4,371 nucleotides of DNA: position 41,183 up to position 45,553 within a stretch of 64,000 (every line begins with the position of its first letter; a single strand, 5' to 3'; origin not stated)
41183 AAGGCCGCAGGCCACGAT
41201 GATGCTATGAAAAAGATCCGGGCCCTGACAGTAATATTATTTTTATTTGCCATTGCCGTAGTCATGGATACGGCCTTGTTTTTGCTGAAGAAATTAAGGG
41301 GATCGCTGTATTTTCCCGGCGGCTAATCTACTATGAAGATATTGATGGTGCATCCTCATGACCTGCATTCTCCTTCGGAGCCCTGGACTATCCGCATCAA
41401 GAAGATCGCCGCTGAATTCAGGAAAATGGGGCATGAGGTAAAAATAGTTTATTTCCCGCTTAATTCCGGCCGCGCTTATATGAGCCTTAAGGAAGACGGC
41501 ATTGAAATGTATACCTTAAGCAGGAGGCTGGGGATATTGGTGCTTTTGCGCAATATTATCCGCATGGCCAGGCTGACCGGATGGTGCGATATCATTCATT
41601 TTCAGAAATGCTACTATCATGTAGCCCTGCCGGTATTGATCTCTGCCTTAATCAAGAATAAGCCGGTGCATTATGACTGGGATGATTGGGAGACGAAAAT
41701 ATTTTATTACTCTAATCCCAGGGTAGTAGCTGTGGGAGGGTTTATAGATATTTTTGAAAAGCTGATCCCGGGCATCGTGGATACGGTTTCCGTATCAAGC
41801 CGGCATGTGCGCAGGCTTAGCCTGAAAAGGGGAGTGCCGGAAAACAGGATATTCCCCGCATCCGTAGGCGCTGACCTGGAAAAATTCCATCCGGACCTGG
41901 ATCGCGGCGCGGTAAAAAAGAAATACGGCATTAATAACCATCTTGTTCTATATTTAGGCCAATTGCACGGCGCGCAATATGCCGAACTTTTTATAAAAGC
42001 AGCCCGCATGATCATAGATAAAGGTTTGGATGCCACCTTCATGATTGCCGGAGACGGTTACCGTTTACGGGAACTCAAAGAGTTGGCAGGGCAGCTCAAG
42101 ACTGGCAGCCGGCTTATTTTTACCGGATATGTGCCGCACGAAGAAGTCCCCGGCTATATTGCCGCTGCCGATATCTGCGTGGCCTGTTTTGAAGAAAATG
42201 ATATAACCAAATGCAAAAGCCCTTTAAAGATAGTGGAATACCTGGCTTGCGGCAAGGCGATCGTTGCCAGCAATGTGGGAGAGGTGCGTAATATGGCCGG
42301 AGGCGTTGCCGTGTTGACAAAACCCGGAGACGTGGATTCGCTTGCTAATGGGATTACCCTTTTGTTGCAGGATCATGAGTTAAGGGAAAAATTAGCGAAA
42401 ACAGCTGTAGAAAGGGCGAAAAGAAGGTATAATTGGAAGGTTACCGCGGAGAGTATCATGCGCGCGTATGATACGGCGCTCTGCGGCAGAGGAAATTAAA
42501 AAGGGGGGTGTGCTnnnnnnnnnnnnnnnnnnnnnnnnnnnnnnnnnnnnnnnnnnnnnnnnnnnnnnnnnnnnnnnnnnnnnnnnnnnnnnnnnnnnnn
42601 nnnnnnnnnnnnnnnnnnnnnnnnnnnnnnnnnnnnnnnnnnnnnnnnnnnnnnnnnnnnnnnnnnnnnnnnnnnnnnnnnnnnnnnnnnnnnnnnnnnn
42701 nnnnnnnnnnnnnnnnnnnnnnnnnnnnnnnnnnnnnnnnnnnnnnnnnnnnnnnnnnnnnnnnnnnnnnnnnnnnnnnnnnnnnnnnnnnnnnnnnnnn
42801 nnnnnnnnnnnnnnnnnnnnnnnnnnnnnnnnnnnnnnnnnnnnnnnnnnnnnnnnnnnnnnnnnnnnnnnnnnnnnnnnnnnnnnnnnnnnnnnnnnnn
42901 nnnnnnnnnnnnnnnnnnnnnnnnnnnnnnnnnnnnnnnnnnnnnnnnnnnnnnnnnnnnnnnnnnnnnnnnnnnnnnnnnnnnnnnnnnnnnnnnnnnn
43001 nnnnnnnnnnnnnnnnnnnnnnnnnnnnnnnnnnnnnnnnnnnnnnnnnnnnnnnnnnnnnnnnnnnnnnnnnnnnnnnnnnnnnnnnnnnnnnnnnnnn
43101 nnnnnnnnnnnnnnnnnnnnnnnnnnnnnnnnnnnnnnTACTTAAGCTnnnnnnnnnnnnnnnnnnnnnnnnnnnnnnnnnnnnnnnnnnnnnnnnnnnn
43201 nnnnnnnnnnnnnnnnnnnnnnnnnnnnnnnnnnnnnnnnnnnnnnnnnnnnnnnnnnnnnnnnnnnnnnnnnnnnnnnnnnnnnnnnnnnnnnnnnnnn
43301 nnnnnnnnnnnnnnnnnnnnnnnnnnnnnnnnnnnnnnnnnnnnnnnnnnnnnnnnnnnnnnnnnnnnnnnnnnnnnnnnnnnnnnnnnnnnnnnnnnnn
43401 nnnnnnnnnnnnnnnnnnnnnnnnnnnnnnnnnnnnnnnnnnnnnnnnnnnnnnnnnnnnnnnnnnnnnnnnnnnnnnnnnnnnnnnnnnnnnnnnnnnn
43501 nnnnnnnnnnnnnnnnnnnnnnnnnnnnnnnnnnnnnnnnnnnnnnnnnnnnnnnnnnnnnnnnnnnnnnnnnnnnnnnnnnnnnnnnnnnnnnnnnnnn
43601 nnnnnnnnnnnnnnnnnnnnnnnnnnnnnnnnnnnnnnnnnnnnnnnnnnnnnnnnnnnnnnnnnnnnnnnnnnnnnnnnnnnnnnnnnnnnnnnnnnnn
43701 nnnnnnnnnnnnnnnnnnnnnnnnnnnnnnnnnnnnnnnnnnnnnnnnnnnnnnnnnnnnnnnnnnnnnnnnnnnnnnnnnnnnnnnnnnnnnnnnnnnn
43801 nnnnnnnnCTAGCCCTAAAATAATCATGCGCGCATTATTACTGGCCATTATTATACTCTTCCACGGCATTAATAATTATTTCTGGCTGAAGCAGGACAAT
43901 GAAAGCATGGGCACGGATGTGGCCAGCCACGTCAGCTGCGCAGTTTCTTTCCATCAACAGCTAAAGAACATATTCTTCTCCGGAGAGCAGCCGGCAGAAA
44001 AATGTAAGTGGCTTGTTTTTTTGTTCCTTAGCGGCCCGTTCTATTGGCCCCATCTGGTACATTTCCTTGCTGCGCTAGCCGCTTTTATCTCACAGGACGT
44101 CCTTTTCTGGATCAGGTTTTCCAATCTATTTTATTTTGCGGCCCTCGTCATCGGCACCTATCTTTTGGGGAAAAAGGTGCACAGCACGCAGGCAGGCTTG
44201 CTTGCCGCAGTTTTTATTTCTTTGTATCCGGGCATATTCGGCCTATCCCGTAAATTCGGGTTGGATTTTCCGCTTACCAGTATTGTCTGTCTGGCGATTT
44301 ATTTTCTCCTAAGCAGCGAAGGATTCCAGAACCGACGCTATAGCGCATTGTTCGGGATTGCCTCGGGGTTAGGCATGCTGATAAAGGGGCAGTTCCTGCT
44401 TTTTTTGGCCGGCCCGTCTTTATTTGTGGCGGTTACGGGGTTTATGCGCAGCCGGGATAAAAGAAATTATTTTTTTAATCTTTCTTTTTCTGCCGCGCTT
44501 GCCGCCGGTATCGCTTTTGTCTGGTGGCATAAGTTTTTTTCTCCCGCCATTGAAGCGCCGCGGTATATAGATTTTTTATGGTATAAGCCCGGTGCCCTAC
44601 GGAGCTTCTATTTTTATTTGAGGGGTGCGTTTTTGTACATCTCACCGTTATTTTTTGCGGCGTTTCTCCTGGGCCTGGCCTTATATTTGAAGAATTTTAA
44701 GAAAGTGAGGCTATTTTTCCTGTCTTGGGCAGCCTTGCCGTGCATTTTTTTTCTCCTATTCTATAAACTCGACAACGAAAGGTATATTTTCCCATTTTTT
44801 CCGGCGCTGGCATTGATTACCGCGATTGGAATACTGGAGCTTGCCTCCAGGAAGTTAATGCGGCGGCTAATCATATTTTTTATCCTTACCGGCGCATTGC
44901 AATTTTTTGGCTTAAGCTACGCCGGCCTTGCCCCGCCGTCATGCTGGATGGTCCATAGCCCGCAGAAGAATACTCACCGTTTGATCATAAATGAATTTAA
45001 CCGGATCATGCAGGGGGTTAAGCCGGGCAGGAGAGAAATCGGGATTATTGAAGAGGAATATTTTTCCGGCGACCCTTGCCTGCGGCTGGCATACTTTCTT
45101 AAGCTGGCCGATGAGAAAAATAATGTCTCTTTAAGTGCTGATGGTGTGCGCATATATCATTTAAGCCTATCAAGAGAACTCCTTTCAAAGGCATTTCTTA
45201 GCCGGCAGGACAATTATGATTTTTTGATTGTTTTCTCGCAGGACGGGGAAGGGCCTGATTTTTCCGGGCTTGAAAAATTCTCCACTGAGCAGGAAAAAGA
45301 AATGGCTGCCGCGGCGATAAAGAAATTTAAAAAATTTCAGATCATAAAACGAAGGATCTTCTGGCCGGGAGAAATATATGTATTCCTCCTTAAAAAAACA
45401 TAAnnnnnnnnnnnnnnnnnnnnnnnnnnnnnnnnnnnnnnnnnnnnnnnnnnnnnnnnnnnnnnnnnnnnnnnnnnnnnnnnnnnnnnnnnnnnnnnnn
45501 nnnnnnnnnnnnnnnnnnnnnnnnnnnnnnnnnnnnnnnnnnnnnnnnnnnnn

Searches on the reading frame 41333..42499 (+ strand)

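Call 59: search_protein_families(library=pfam, proteins=[window:41333-42499:+], max_evalue=0.0001)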
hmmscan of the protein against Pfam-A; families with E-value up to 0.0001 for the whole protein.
window:41333-42499:+ (388 aa): 5 families
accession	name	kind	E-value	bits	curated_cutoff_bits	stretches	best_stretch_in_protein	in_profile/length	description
PF13692.12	Glyco_trans_1_4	-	3.4e-24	86.2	27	1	204-347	3-142/142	Glycosyl transferases group 1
PF00534.26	Glycos_transf_1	-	3.4e-24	85.7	26.4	1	195-358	6-169/172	Glycosyl transferases group 1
PF13524.12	Glyco_trans_1_2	-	7.2e-10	39.4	25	1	221-376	6-143/144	Glycosyl transferase-like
PF13579.12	Glyco_trans_4_4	-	2.3e-06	28.5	29.7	1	21-174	6-153/158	Glycosyl transferase 4-like domain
PF13439.12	Glyco_transf_4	-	1.3e-05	25.7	28.5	1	22-183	8-169/170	Glycosyltransferase Family 4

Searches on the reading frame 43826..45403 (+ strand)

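Call 59: search_protein_families(library=pfam, proteins=[window:43826-45403:+], max_evalue=0.0001)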
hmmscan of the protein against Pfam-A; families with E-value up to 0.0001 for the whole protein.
window:43826-45403:+ (525 aa): 1 family
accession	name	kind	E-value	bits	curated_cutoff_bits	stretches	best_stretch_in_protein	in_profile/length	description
PF13231.12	PMT_2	-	1.6e-10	41.8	26.1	1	75-234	3-160/160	Dolichyl-phosphate-mannose-protein mannosyltransferase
